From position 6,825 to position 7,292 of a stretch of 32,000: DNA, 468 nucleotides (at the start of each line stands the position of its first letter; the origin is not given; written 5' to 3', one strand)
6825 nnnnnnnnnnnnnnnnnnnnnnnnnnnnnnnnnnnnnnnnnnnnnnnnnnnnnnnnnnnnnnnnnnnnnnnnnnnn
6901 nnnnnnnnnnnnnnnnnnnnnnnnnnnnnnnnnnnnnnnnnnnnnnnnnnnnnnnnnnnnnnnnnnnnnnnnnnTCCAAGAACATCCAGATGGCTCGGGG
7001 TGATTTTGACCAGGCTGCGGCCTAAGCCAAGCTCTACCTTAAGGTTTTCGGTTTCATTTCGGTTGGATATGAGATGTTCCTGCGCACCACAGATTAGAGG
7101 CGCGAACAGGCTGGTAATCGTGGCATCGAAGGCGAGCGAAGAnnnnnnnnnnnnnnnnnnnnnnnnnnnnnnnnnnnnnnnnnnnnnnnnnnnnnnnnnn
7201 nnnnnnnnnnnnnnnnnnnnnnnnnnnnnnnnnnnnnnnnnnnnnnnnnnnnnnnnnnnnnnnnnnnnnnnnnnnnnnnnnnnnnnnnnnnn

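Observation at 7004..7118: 115-bp low-GC patch switches two specificity residues and turns an orphan A core into a canonical Asn core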

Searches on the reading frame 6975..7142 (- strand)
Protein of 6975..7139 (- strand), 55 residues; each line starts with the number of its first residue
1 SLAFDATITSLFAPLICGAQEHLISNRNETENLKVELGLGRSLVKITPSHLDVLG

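Call 30: find_homologous_proteins(query=window:6975-7139:-, max_evalue=0.001)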
Query seq(55 aa) (55 aa): 3 proteins with E <= 0.001 among 3 candidates.
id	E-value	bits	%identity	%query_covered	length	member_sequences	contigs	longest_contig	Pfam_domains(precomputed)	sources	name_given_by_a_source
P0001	1.1e-24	102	94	98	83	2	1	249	-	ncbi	ncbi:amino acid adenylation domain-containing protein, partial [Sinorhizobium medicae]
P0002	4.3e-9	53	57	98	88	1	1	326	-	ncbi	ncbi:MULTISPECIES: hypothetical protein, partial [unclassified Bradyrhizobium]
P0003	1.6e-5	42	48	98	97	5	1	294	PF00501.35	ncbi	ncbi:AMP-binding protein, partial [Rhizobium ruizarguesonis]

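Call 31: search_dna_similar(query=window:6975-7139:-, collection=plasmids, mode=protein, max_rows=60, max_evalue=0.001)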
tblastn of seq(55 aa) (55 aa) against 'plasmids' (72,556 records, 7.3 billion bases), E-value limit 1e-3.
Records with a match: 83; places in all: 164; records where one place covers at least 80% of the query: 83.
Best place of each record, by identity: >=99% 2; 90-95% 10; 80-90% 1; <60% 70.
By first word of the organism name: Streptomyces 19; Sinorhizobium 18; Rhizobium 18; Bradyrhizobium 10; Leptolyngbya 4; Nostoc 3; Mycetohabitans 3; Vibrio 2; Eleftheria 1; Janthinobacterium 1; and 4 more.
By predicted mobility (MOB-suite, as given by PLSDB): conjugative 40; non-mobilizable 33; mobilizable 10.
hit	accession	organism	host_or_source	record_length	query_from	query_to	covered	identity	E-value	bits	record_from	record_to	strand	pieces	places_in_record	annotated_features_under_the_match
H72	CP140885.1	Sinorhizobium meliloti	Medicago lupulina,whole organism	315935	1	55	100%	100.0%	4e-29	113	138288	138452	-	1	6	non-ribosomal peptide synthase/polyketide synthase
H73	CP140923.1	Sinorhizobium meliloti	Medicago lupulina,whole organism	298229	1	55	100%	100.0%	4e-29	113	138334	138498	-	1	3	amino acid adenylation domain-containing protein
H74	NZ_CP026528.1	Sinorhizobium meliloti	Medicago sativa L. subsp. ambigua,Cell ...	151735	2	55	98%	94.4%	9e-27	106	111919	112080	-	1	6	non-ribosomal peptide synthase/polyketide synthase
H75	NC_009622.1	Sinorhizobium medicae WSM419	-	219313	2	55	98%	94.4%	1e-26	106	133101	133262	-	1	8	non-ribosomal peptide synthetase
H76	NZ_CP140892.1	Sinorhizobium medicae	Medicago lupulina,whole organism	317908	2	55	98%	94.4%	1e-26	106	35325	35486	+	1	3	non-ribosomal peptide synthase/polyketide synthase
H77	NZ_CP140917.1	Sinorhizobium medicae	Medicago lupulina,whole organism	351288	2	55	98%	94.4%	1e-26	106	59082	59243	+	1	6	non-ribosomal peptide synthase/polyketide synthase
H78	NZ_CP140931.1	Sinorhizobium medicae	Medicago lupulina,whole organism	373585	2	55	98%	94.4%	1e-26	106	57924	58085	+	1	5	non-ribosomal peptide synthase/polyketide synthase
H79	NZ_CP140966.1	Sinorhizobium medicae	Medicago lupulina,whole organism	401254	2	55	98%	94.4%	1e-26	106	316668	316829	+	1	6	none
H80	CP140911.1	Sinorhizobium medicae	Medicago lupulina,whole organism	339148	2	55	98%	94.4%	1e-26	106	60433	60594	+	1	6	non-ribosomal peptide synthase/polyketide synthase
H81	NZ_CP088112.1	Sinorhizobium medicae WSM1115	cell culture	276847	2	55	98%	94.4%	1e-26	106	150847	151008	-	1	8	non-ribosomal peptide synthetase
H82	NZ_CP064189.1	Rhizobium sp. 007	Onobrychis viciifolia,cell culture,root ...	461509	2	55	98%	94.4%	6e-26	104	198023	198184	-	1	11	none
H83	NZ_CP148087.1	Sinorhizobium meliloti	Medicago sativa,cell culture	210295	2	55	98%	92.6%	2e-26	105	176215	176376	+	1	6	non-ribosomal peptide synthase/polyketide synthase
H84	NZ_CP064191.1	Rhizobium sp. 007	Onobrychis viciifolia,cell culture,root ...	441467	2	55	98%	85.2%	7e-22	93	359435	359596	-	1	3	non-ribosomal peptide synthetase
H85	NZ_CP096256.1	Bradyrhizobium barranii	Glycine max cv. AC Glengarry,Cell ...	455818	2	55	98%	57.4%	3e-11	62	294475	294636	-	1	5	non-ribosomal peptide synthase/polyketide synthase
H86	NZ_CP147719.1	Bradyrhizobium sp. 2S1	-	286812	2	55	98%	57.4%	3e-11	62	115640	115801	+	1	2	non-ribosomal peptide synthase/polyketide synthase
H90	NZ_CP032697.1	Rhizobium jaguaris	Calliandra grandiflora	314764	2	55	98%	55.6%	2e-11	63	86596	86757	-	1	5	non-ribosomal peptide synthase/polyketide synthase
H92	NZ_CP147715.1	Bradyrhizobium sp. 27S5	Glycine max,cell culture,Root nodule ...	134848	2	55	98%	53.7%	4e-12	65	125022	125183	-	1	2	amino acid adenylation domain-containing protein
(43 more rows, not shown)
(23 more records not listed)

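Call 32: get_annotated_region(hit=H86, flank=5000)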
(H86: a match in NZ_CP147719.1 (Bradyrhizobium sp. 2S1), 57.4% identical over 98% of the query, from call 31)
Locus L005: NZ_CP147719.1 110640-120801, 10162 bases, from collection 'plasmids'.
description: Bradyrhizobium sp. 2S1 plasmid pBsp2S1b, complete sequence
organism: Bradyrhizobium sp. 2S1 (NCBI taxid 1404429)
taxonomy: Bacteria; Pseudomonadota; Alphaproteobacteria; Hyphomicrobiales; Nitrobacteraceae; Bradyrhizobium; Bradyrhizobium sp. 2S1
host: -; source: -; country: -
typing (MOB-suite, as given by PLSDB): conjugative; relaxase MOBP; mating-pair formation MPF_T
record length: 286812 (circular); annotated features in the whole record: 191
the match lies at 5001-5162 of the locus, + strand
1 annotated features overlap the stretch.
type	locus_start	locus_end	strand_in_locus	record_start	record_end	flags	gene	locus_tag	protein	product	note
CDS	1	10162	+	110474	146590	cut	-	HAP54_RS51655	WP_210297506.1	non-ribosomal peptide synthase/polyketide synthase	GO:0008610 - lipid biosynthetic process [Evidence IEA]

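Call 33: get_annotated_region(hit=H90, flank=5000)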
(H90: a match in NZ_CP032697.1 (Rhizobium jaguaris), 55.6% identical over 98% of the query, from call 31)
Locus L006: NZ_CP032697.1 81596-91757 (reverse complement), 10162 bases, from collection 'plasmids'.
description: Rhizobium jaguaris strain CCGE525 plasmid pRCCGE525a, complete sequence
organism: Rhizobium jaguaris (NCBI taxid 1312183)
taxonomy: Bacteria; Pseudomonadota; Alphaproteobacteria; Hyphomicrobiales; Rhizobiaceae; Rhizobium; Rhizobium jaguaris
host: -; source: Calliandra grandiflora; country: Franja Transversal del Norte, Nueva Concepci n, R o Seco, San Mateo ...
typing (MOB-suite, as given by PLSDB): conjugative; replicon rep_cluster_492; relaxase MOBP; mating-pair formation MPF_T
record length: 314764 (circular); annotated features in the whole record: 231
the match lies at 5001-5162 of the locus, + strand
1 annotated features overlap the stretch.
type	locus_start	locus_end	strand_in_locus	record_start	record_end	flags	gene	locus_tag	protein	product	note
CDS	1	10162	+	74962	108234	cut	-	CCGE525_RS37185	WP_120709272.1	non-ribosomal peptide synthase/polyketide synthase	GO:0008610 - lipid biosynthetic process [Evidence IEA]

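Call 34: get_annotated_region(hit=H92, flank=5000)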
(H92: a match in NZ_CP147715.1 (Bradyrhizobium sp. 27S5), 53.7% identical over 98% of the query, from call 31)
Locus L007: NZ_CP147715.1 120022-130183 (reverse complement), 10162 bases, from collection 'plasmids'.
description: Bradyrhizobium sp. 27S5 plasmid pBsp27S5a, complete sequence
organism: Bradyrhizobium sp. 27S5 (NCBI taxid 3139728)
taxonomy: Bacteria; Pseudomonadota; Alphaproteobacteria; Hyphomicrobiales; Nitrobacteraceae; Bradyrhizobium; Bradyrhizobium sp. 27S5
host: -; source: Glycine max,cell culture,Root nodule from soybean plant inoculated with root zone soil from Apios americana; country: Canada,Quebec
typing (MOB-suite, as given by PLSDB): conjugative; relaxase MOBQ; mating-pair formation MPF_T
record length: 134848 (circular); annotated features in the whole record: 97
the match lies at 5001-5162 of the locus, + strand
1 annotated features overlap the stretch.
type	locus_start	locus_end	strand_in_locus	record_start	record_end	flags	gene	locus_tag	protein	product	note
CDS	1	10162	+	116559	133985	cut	-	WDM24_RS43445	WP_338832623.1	amino acid adenylation domain-containing protein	-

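Call 45: search_protein_representatives(protein=window:6978-7142:-)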
Query: 55 residues. Proteins with E-value up to 0.001 (for the whole library): 351; up to 1e-10: 16; up to 1e-30: 0. The best 150 are listed.
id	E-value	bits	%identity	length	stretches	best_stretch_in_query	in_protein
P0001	5.5e-25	100.8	95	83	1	1-55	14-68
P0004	1.9e-16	74.4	46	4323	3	1-54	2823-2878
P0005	3.0e-16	73.7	54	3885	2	1-55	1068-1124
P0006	1.1e-14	68.9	49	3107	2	1-55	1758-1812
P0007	2.7e-14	67.7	44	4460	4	1-53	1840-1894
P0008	1.1e-13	65.8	46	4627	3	1-55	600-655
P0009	1.4e-13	65.5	43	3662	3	2-55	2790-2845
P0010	2.8e-13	64.5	48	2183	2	2-55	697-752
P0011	1.2e-12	62.6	50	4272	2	1-55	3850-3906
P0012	1.4e-12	62.3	44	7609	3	1-55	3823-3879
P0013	2.1e-12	61.8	47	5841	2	3-54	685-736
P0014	7.0e-12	60.2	48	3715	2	2-55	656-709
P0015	1.2e-11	59.4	38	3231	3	2-55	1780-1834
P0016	2.0e-11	58.8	44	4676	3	2-55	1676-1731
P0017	5.8e-11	57.3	47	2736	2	1-55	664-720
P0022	3.0e-10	55.1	62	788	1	1-55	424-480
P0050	5.9e-08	48.0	55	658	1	1-55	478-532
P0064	5.0e-07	45.1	56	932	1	1-55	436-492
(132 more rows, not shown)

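Call 57: find_related_loci(query=window:6978-7142:-, collection=genome_contigs, flank=1500)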
Query window:6978-7142:- (55 aa) in genome_contigs; peptide patterns used: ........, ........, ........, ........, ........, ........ (x = any residue, [..] = any of these).
600 stretches matched a pattern (row limit reached: there are more); 37 encode a relative of the query (tblastn E <= 1e-3); 37 distinct loci.
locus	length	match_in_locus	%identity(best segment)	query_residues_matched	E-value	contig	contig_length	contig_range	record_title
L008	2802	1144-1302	85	3-55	2e-27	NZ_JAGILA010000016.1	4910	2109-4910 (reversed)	Sinorhizobium kostiense strain DSM 13372 Ga0454096_16, whole genome shotgun sequence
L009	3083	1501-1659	85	3-55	2e-27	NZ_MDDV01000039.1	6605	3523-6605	Ensifer sp. LCM 4579 contig_43, whole genome shotgun sequence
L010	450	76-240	60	1-55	9e-20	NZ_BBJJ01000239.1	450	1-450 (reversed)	Paraburkholderia mimosarum LMG 23256 = NBRC 106338, whole genome shotgun sequence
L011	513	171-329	55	3-55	3e-17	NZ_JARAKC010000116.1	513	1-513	Mesorhizobium abyssinicae strain LMG26967 NODE_120_length_513_cov_53.782383, whole genome shotgun sequence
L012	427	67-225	57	3-55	2e-17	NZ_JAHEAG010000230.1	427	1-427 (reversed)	Bradyrhizobium sp. SRL28 230, whole genome shotgun sequence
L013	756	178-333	54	4-55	1e-16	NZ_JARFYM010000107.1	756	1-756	Rhizobium mayense strain CCGE526 scaffold_106, whole genome shotgun sequence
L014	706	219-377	57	3-55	1e-16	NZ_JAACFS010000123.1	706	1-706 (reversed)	Bradyrhizobium sp. CSA112 NODE_124_length_706_cov_22.2366, whole genome shotgun sequence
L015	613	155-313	53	3-55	3e-16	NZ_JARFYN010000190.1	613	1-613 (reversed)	Rhizobium calliandrae strain CCGE524 scaffold_189, whole genome shotgun sequence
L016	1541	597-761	56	1-55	1e-15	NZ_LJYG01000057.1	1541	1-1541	Bradyrhizobium manausense strain BR 3351 contig2030, whole genome shotgun sequence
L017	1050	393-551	55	3-55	4e-15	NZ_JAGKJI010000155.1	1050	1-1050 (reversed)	Bradyrhizobium cenepequi strain CNPSo 4026 scaffold_154, whole genome shotgun sequence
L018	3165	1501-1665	55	1-55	4e-15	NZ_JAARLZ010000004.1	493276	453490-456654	Luteibacter anthropi strain CCUG 25036 NODE_4_length_493276_cov_41.615750, whole genome shotgun sequence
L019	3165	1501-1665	51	1-55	9e-15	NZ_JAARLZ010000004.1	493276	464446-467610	Luteibacter anthropi strain CCUG 25036 NODE_4_length_493276_cov_41.615750, whole genome shotgun sequence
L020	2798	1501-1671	51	1-55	3e-14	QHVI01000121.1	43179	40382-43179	MAG: Candidatus Angelobacter sp. Gp1-AA117 isolate gp1 AA117 14_0903_12_40cm_200_scaffold_699_curated, whole genome shot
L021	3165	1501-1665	51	1-55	2e-14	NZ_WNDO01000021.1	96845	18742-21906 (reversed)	MAG: Luteibacter sp. isolate cluster_DBSCAN_round1_2 GAK28_21, whole genome shotgun sequence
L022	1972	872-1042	54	1-55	5e-14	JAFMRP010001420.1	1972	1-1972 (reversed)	MAG: Ktedonobacteraceae bacterium isolate Bacteria.bin_36 NODE_78394_length_1972_cov_0.800108, whole genome shotgun sequ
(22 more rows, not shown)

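Call 59: list_cluster_members(proteins=[P0022, P0064, P0050, P0001])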
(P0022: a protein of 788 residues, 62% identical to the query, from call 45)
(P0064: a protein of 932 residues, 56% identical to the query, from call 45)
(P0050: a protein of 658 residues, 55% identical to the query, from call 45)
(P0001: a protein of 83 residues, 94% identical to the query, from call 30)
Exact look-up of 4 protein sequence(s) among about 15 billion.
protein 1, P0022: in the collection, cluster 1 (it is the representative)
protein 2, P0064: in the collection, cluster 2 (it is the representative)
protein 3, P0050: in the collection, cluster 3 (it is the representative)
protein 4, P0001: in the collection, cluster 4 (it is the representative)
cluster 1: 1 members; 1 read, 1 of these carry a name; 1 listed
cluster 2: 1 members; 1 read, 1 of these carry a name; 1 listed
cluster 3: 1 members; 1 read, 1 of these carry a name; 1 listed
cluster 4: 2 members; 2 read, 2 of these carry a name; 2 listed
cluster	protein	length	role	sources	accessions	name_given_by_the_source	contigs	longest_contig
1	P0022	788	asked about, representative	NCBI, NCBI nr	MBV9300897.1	MAG: amino acid adenylation domain-containing protein, partial [Acidobacteriaceae ... | amino acid adenylation domain-containing protein [Acidobacteriaceae bacterium]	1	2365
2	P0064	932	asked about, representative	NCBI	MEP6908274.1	MAG: amino acid adenylation domain-containing protein, partial [Pseudoxanthomonas sp.]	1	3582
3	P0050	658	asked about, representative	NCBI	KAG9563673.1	hypothetical protein KCV01_g20682, partial [Aureobasidium melanogenum]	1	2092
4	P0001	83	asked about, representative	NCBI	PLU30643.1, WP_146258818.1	amino acid adenylation domain-containing protein, partial [Sinorhizobium medicae]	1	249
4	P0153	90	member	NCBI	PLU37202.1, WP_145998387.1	hypothetical protein BMJ26_17740, partial [Sinorhizobium medicae]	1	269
